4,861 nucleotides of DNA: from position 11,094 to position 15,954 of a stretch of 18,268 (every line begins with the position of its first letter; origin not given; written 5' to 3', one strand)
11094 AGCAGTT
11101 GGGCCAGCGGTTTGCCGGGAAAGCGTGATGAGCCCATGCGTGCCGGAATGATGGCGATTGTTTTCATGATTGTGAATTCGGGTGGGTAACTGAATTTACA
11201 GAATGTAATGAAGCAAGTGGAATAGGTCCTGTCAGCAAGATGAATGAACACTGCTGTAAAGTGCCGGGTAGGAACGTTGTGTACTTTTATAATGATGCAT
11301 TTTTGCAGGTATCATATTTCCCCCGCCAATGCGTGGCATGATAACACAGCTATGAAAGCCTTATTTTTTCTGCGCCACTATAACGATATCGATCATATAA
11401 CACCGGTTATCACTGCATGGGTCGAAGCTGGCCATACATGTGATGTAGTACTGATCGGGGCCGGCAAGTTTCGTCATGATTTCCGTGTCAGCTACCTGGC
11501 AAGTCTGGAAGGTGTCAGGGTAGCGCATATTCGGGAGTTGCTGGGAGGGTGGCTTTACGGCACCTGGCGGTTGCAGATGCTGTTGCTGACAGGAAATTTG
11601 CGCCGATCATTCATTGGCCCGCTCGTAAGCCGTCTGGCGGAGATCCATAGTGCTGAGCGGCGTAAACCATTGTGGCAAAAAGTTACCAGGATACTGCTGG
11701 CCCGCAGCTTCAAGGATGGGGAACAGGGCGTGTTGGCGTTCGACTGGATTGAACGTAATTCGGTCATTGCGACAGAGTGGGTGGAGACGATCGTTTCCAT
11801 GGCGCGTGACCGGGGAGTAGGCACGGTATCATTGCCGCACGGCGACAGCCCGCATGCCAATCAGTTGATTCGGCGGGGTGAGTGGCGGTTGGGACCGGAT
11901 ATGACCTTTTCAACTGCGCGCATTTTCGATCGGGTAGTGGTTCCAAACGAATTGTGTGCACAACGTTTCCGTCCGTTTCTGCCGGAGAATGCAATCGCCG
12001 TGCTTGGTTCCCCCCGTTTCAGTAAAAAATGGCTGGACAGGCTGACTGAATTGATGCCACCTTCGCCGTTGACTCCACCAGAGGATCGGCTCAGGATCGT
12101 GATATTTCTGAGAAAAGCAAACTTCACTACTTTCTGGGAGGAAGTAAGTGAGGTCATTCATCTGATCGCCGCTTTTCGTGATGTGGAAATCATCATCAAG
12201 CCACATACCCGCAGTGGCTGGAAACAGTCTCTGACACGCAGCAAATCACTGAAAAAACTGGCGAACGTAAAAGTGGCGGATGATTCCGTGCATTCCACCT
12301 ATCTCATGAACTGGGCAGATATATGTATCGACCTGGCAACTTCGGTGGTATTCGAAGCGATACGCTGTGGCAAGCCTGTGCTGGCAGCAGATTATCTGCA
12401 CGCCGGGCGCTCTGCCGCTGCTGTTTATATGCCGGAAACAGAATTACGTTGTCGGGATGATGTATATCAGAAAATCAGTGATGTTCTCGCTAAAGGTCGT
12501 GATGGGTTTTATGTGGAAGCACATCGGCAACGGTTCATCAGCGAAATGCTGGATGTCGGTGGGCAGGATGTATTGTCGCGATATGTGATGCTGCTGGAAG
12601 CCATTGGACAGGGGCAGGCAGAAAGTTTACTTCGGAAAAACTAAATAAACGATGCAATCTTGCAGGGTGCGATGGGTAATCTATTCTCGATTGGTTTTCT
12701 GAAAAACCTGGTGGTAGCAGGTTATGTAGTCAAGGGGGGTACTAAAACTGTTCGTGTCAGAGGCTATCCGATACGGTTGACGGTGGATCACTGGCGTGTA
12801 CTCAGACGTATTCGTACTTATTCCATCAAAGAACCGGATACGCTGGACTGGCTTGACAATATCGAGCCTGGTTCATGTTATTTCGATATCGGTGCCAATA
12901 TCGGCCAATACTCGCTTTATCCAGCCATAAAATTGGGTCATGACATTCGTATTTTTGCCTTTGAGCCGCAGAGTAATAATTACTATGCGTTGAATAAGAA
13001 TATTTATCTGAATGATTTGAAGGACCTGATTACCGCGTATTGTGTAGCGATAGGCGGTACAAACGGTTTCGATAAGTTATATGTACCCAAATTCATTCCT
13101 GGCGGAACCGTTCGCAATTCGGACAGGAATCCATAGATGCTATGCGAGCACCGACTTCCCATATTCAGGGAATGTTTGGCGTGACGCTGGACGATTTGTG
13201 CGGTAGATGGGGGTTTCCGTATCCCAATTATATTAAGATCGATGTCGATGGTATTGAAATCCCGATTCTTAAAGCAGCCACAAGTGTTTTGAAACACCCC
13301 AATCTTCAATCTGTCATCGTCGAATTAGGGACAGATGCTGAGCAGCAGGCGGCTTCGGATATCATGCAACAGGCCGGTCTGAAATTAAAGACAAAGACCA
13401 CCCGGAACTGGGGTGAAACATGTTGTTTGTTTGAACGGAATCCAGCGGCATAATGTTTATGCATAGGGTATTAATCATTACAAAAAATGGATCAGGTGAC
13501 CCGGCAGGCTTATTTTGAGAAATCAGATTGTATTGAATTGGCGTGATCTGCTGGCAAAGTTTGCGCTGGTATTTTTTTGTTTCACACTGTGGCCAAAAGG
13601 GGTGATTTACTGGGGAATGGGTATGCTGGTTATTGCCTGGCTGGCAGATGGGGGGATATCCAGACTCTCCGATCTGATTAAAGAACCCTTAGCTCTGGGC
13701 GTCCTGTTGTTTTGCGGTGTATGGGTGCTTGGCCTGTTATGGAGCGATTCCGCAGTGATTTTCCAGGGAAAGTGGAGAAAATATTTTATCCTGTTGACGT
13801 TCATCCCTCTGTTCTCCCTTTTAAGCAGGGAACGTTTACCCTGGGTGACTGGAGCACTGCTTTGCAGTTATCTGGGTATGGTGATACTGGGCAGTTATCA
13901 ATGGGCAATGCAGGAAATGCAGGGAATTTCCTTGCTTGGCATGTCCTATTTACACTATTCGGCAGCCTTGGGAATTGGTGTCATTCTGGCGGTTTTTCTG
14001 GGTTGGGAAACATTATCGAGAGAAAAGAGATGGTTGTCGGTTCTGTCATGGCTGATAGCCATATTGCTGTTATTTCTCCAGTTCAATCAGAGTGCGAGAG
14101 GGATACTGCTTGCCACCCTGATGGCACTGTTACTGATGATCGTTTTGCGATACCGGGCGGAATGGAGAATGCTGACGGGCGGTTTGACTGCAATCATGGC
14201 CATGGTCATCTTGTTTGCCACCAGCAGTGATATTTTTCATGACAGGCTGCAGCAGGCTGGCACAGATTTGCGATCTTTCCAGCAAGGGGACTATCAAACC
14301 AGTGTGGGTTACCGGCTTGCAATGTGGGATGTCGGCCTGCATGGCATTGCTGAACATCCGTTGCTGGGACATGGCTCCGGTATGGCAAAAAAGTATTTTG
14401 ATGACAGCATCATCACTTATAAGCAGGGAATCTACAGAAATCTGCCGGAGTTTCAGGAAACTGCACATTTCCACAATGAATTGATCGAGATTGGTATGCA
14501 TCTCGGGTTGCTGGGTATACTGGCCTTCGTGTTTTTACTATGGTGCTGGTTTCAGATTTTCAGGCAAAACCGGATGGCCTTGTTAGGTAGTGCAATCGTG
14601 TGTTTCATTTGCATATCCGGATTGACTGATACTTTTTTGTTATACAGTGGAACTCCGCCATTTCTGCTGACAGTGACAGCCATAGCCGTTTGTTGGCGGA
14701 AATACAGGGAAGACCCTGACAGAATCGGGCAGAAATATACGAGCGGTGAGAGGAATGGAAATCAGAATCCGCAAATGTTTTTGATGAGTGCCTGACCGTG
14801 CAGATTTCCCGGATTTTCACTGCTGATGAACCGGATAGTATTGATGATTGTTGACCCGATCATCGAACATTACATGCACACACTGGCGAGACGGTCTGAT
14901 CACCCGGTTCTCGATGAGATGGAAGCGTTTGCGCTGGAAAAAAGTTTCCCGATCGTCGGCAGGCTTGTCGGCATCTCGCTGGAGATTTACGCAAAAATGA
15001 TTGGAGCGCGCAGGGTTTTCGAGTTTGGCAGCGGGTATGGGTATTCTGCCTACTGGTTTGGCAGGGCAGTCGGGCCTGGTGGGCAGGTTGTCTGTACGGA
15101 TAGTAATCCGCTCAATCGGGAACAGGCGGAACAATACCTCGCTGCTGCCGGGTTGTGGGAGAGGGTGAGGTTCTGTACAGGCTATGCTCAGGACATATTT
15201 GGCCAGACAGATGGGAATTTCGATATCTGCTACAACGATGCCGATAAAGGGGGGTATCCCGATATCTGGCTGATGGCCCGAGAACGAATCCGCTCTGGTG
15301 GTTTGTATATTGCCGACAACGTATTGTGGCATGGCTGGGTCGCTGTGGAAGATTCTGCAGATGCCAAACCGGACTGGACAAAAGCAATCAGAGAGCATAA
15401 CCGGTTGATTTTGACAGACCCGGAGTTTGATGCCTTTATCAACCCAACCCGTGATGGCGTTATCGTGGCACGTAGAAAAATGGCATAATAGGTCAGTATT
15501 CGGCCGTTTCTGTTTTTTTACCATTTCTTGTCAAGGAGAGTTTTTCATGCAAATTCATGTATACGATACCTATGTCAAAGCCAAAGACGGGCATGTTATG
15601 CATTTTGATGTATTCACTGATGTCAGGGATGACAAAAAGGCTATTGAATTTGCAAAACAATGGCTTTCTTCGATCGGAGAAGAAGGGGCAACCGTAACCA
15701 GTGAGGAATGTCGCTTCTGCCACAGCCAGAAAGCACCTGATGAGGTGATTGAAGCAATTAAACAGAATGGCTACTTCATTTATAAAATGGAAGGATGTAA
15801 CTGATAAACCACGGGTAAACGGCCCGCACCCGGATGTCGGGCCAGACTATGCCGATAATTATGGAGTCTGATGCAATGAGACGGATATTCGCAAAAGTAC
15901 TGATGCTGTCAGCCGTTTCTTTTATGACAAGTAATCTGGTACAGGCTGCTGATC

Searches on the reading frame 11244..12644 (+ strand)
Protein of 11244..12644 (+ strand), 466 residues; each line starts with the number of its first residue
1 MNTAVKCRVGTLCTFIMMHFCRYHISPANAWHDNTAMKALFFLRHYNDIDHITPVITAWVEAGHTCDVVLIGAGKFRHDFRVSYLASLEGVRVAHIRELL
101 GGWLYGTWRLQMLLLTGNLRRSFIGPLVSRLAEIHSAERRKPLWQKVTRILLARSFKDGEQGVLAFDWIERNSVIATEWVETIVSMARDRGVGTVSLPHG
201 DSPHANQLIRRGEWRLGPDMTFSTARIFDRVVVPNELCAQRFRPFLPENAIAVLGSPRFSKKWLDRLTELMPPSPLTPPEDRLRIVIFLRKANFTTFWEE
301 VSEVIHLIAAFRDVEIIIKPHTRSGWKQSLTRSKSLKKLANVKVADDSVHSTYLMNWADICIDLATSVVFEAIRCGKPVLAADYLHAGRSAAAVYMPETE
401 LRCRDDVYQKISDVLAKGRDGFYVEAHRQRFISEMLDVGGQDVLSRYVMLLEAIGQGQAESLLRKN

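Call 4: search_protein_families(library=pfam, proteins=[window:11244-12644:+], max_evalue=0.001)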
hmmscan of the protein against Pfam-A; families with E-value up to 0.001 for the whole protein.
window:11244-12644:+ (466 aa): 0 families

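Call 5: search_protein_families(library=ncbifam, proteins=[window:11244-12644:+], max_evalue=0.001)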
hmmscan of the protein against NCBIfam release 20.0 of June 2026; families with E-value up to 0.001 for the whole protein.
window:11244-12644:+ (466 aa): 1 family
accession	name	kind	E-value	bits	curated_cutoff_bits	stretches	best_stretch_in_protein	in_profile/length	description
NF046086.1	BFO_1060_trans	domain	2.2e-06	27.1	200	1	304-435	211-344/365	BFO_1060 family glycosyltransferase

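Call 24: search_protein_families(library=pfam, proteins=[window:11349-12644:+], max_evalue=1)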
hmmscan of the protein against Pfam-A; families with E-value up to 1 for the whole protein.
window:11349-12644:+ (431 aa): 1 family
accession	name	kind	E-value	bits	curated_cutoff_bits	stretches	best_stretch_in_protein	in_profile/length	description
PF08723.15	Gag_p15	-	0.21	12.3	26.1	1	293-332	2-41/123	Gag protein p15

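Call 25: predict_structure(protein=window:11349-12644:+)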
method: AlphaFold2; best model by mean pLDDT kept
length: 431 residues; sequences in the alignment: 1
mean_pLDDT: 43.0   pTM: 0.29
mean pLDDT of the five models: 43.0, 42.8, 42.1, 39.1, 35.0
residues with pLDDT >= 90: 0; 70-90: 32; 50-70: 71; < 50: 328
segments of 3 or more residues with pLDDT < 50: 37-43, 61-212, 217-243, 255-269, 287-300, 311-346, 351-356, 359-362, 364-369, 371-373, 379-431
pLDDT, mean of each block of 10 residues (from residue 1): 72 73 85 59 53 70 34 27 29 33 32 30 27 29 33 30 33 30 23 28 38 48 40 42 53 47 46 56 53 44 56 42 45 41 45 48 46 49 37 37 38 35 34 32
secondary structure, 60 per line:
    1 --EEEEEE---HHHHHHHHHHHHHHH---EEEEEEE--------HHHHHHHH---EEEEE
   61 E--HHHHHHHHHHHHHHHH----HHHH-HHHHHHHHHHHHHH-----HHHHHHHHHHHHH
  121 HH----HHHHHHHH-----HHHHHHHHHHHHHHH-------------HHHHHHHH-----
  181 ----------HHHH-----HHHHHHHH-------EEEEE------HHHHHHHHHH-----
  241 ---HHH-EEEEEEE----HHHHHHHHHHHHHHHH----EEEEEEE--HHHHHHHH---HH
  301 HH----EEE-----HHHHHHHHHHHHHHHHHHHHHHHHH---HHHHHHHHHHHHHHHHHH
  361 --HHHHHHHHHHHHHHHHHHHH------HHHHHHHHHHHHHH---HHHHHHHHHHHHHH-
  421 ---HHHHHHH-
elements in order: E3-8 H12-26 E30-36 H45-52 E56-61 H64-79 H84-87 H89-102 H108-122 H127-134 H140-154 H168-175 H191-194 H200-207 E215-219 H226-235 E248-254 H259-274 E279-285 H288-295 H299-302 E307-309 H315-339 H343-360 H363-382 H389-402 H406-419 H424-430

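Call 58: find_homologous_proteins(query=window:11352-12644:+, max_evalue=0.001)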
Query window:11352-12644:+ (430 aa): 594 proteins with E <= 0.001 among 8000 candidates; the best 120 are listed.
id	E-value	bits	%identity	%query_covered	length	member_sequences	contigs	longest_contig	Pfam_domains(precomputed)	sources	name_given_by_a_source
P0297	1.0e-279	945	97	100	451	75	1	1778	-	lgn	-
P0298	1.5e-260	882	92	99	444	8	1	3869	-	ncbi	-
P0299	4.8e-235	798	81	99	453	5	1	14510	-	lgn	-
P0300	3.1e-229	779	77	100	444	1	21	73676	-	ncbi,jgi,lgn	jgi:hypothetical protein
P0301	7.2e-219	745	76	98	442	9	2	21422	-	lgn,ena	-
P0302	6.7e-218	742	76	99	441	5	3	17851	-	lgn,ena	-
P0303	2.4e-213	727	74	99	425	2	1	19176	-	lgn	-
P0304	4.6e-211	719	73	97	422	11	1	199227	-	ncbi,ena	-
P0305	4.8e-211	719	73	99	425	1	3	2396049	-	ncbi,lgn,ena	-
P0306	4.7e-210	716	71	98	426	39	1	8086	-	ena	-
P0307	9.2e-210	715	72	99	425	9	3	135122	-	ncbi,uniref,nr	ncbi:hypothetical protein C8R30_109135 [Nitrosomonas nitrosa]|uniref:Uncharacterized protein n=1 Tax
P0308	9.2e-210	715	73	99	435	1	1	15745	-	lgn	-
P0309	1.2e-209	715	72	99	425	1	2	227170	-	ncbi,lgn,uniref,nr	ncbi:hypothetical protein [Nitrosomonas sp.]|uniref:hypothetical protein n=1 Tax=Nitrosomonas sp. Ta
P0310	8.2e-209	712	72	99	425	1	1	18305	-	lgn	-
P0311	2.3e-208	710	72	98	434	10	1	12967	-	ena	-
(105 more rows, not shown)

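Call 61: search_solved_structures(query=A1, max_evalue=10)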
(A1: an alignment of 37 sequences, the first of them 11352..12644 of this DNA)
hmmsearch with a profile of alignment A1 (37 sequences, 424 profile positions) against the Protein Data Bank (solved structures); distinct sequences matched with E-value up to 10: 0.

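Call 62: search_protein_families(library=ncbifam, alignment_id=A1, max_evalue=0.01)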
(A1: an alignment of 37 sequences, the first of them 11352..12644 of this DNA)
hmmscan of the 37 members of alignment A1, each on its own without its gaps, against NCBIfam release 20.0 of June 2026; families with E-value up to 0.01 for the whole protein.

A. member 1, window:11352-12644:+ (430 aa): 1 family
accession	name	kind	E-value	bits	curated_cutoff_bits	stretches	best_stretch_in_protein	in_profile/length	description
NF046086.1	BFO_1060_trans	domain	1.8e-06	27.4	200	1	268-399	211-344/365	BFO_1060 family glycosyltransferase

B. families by the number of members that match (of 37 scanned): 1 family
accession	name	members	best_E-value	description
NF046086.1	BFO_1060_trans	37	2.2e-07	BFO_1060 family glycosyltransferase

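Call 64: predict_structure(alignment_id=A1)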
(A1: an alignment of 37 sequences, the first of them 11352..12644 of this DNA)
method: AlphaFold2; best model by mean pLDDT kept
length: 430 residues; sequences in the alignment: 37
mean_pLDDT: 80.1   pTM: 0.82
mean pLDDT of the five models: 80.1, 79.1, 78.3, 70.8, 67.9
residues with pLDDT >= 90: 134; 70-90: 210; 50-70: 49; < 50: 37
segments of 3 or more residues with pLDDT < 50: 166-179, 256-259, 287-291, 348-353, 423-430
pLDDT, mean of each block of 10 residues (from residue 1): 91 89 96 91 92 97 95 88 75 83 93 96 90 68 93 93 54 43 74 86 82 88 85 84 82 58 76 91 64 71 88 81 79 76 64 62 70 87 82 77 73 93 44
secondary structure, 60 per line:
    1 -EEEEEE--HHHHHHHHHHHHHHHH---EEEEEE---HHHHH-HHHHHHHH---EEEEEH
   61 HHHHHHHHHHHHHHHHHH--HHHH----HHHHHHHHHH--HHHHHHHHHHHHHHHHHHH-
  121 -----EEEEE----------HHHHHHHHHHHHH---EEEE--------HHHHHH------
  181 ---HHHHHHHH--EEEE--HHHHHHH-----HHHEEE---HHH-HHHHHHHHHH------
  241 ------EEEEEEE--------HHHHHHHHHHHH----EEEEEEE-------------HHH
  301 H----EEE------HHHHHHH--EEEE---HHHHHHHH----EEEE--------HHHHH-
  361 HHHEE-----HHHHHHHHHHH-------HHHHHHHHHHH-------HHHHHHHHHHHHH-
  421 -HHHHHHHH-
elements in order: E2-7 H10-25 E29-34 H38-42 H44-51 E55-59 H60-78 H81-84 H89-98 H101-119 E126-130 H141-153 E157-160 H169-174 H184-191 E194-197 H200-206 E215-217 H225-234 E247-253 H262-273 E278-284 H298-301 E306-308 H315-321 E324-327 H331-338 E343-346 H355-359 H371-381 H389-399 H407-419 H422-429

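Call 67: fold_search(model_id=the predicted structure, library=pdb)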
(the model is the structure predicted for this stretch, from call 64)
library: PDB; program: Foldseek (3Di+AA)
matches with E <= 10: 1689; with E <= 0.001: 356
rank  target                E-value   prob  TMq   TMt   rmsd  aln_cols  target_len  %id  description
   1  1f6d_C                3.0e-12  1.00  0.55  0.63   7.0       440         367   14  THE STRUCTURE OF UDP-N-ACETYLGLUCOSAMINE 2-EPIMERASE FROM E. COLI. (released 2000-12-13)
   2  1f6d_A                3.2e-12  1.00  0.58  0.64   7.0       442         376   15  THE STRUCTURE OF UDP-N-ACETYLGLUCOSAMINE 2-EPIMERASE FROM E. COLI. (released 2000-12-13)
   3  1f6d_B                7.0e-12  1.00  0.55  0.62   7.3       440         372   14  THE STRUCTURE OF UDP-N-ACETYLGLUCOSAMINE 2-EPIMERASE FROM E. COLI. (released 2000-12-13)
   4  1f6d_D                1.3e-11  1.00  0.57  0.64   6.5       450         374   15  THE STRUCTURE OF UDP-N-ACETYLGLUCOSAMINE 2-EPIMERASE FROM E. COLI. (released 2000-12-13)
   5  1v4v_A                1.8e-11  1.00  0.52  0.58   8.3       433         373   14  Crystal Structure Of UDP-N-Acetylglucosamine 2-Epimerase From Thermus Thermophilus HB8 (released 2003-12-02)
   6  6vlc_D                2.7e-11  1.00  0.54  0.62   7.1       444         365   12  Crystal structure of UDP-GlcNAc 2-epimerase from Neisseria meningitidis bound to UDP-GlcNAc (released 2020-11-11)
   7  9cm8_A                7.1e-11  1.00  0.57  0.64   6.1       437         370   12  UDP-GlcNAc 2-epimerase MnaA of Paenibacillus alvei (released 2024-10-02)
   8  1v4v_B                7.5e-11  1.00  0.59  0.66   6.2       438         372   12  Crystal Structure Of UDP-N-Acetylglucosamine 2-Epimerase From Thermus Thermophilus HB8 (released 2003-12-02)
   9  6vlc_B                8.4e-11  1.00  0.54  0.62   7.2       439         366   12  Crystal structure of UDP-GlcNAc 2-epimerase from Neisseria meningitidis bound to UDP-GlcNAc (released 2020-11-11)
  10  3beo_A                8.9e-11  1.00  0.51  0.57   7.5       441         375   11  A Structural Basis for the allosteric regulation of non-hydrolyzing UDP-GlcNAc 2-epimerases (released 2008-02-19)
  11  3ot5_C                1.2e-10  1.00  0.53  0.59   6.6       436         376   11  2.2 Angstrom Resolution Crystal Structure of putative UDP-N-acetylglucosamine 2-epimerase from Listeria monocytogenes (released 2010-09-22)
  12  4m83_MODEL_1_B        1.2e-10  1.00  0.43  0.46   9.4       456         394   14  Ensemble refinement of protein crystal structure (2IYF) of macrolide glycosyltransferases OleD complexed with  (released 2013-09-11)
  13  6j32_C                1.2e-10  1.00  0.47  0.51  10.4       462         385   12  Crystal Structure Analysis of the Glycotransferase of kitacinnamycin (released 2020-01-15)
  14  4ldp_A                1.3e-10  1.00  0.45  0.50  10.2       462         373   15  Spinosyn Forosaminyltransferase SpnP (released 2014-12-24)
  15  6vlb_B                1.4e-10  1.00  0.56  0.63   7.1       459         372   12  Crystal structure of ligand-free UDP-GlcNAc 2-epimerase from Neisseria meningitidis (released 2020-11-11)
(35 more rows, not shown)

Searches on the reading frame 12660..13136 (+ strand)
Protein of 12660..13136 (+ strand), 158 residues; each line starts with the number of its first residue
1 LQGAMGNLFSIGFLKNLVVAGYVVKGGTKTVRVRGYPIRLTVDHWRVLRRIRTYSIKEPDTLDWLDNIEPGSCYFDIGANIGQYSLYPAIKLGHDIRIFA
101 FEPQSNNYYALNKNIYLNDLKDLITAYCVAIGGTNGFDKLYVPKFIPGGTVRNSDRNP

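Call 24: search_protein_families(library=pfam, proteins=[window:12660-13136:+], max_evalue=1)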
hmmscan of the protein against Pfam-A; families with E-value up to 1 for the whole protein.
window:12660-13136:+ (158 aa): 3 families
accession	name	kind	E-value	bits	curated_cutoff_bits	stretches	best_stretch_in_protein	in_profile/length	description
PF05050.19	Methyltransf_21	-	6.8e-05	23.5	22.7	1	76-136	1-70/173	Methyltransferase FkbM domain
PF02475.24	TRM5-TYW2_MTfase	-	0.00091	19.7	28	1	67-127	33-92/164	TRM5/TYW2 methyltransferase domain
PF05575.17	V_cholerae_RfbT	-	0.013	15.3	27.9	1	71-139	80-147/286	Vibrio cholerae RfbT protein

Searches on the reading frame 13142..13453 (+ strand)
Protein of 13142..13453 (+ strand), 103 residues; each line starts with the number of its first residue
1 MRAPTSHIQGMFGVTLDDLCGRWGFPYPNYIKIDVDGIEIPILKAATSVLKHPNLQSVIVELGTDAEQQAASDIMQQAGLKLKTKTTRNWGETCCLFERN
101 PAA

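Call 24: search_protein_families(library=pfam, proteins=[window:13142-13453:+], max_evalue=1)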
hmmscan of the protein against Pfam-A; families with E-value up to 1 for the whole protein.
window:13142-13453:+ (103 aa): 2 families
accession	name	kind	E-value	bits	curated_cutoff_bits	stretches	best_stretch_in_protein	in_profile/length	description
PF05050.19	Methyltransf_21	-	5.8e-05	23.7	22.7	1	14-72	100-160/173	Methyltransferase FkbM domain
PF09383.16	NIL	-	0.14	12.5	24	1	37-82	25-71/73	NIL domain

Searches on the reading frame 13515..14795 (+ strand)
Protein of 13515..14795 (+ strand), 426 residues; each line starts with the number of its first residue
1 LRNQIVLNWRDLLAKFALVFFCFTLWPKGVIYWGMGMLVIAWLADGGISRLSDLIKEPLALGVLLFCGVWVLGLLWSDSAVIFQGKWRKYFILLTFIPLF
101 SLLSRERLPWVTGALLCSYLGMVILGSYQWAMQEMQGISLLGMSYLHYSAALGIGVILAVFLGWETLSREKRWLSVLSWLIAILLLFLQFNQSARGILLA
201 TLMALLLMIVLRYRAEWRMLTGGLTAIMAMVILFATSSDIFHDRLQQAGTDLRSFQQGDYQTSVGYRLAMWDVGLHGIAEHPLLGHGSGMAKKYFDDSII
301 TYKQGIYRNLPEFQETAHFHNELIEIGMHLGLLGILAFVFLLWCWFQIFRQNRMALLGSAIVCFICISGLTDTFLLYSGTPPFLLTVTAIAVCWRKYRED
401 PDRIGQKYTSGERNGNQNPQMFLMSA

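Call 24: search_protein_families(library=pfam, proteins=[window:13515-14795:+], max_evalue=1)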
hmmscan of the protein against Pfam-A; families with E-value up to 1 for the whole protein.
window:13515-14795:+ (426 aa): 3 families
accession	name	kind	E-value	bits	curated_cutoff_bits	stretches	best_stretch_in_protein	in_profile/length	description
PF04932.20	Wzy_C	-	5.1e-21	75.5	31.7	1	181-339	2-149/149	O-Antigen ligase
PF20794.3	bPH_7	-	0.095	12.7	25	1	167-225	7-62/135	Bacterial PH domain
PF12911.12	OppC_N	-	0.11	12.9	23.9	1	346-368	7-29/53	N-terminal TM domain of oligopeptide transport permease C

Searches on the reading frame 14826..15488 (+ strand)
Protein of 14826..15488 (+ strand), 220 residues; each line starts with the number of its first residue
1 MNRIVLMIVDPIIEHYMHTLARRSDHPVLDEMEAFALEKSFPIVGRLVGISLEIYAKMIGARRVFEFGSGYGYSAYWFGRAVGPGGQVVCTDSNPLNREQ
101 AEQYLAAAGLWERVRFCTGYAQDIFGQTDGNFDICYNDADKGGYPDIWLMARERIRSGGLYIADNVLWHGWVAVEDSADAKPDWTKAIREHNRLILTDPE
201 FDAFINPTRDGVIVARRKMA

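Call 24: search_protein_families(library=pfam, proteins=[window:14826-15488:+], max_evalue=1)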
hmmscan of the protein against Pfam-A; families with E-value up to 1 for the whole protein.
window:14826-15488:+ (220 aa): 7 families
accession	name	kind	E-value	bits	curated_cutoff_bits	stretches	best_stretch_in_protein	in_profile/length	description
PF01596.23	Methyltransf_3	-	1.7e-25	89.9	22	1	25-218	7-204/204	O-methyltransferase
PF13578.12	Methyltransf_24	-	7.1e-10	40.1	26.3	1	66-165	2-104/105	Methyltransferase domain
PF13649.12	Methyltransf_25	-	4.6e-06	27.7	27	1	64-136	1-69/97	Methyltransferase domain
PF08241.18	Methyltransf_11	-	0.00023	22.2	21.2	1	66-136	2-65/95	Methyltransferase domain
PF13847.12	Methyltransf_31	-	0.0039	17.3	27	1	63-135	6-78/145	Methyltransferase domain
PF01135.25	PCMT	-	0.01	16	20.3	1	58-110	71-123/210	Protein-L-isoaspartate(D-aspartate) O-methyltransferase (PCMT)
PF08242.18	Methyltransf_12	-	0.019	16.1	30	1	66-134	2-68/98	Methyltransferase domain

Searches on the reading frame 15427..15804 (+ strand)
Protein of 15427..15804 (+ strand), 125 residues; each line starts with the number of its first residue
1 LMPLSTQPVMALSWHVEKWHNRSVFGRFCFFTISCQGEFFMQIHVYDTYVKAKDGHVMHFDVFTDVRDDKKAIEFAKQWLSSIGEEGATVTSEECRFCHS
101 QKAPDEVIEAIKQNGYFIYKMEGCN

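Call 24: search_protein_families(library=pfam, proteins=[window:15427-15804:+], max_evalue=1)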
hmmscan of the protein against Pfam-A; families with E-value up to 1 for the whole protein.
window:15427-15804:+ (125 aa): 2 families
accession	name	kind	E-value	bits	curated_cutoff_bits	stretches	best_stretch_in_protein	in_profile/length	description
PF09630.15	DUF2024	-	1e-38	131.5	27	1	41-121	1-81/81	Domain of unknown function (DUF2024)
PF11426.13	Tn7_TnsC_Int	-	0.0051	17.2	24.3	1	89-118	8-38/47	Tn7 transposition regulator TnsC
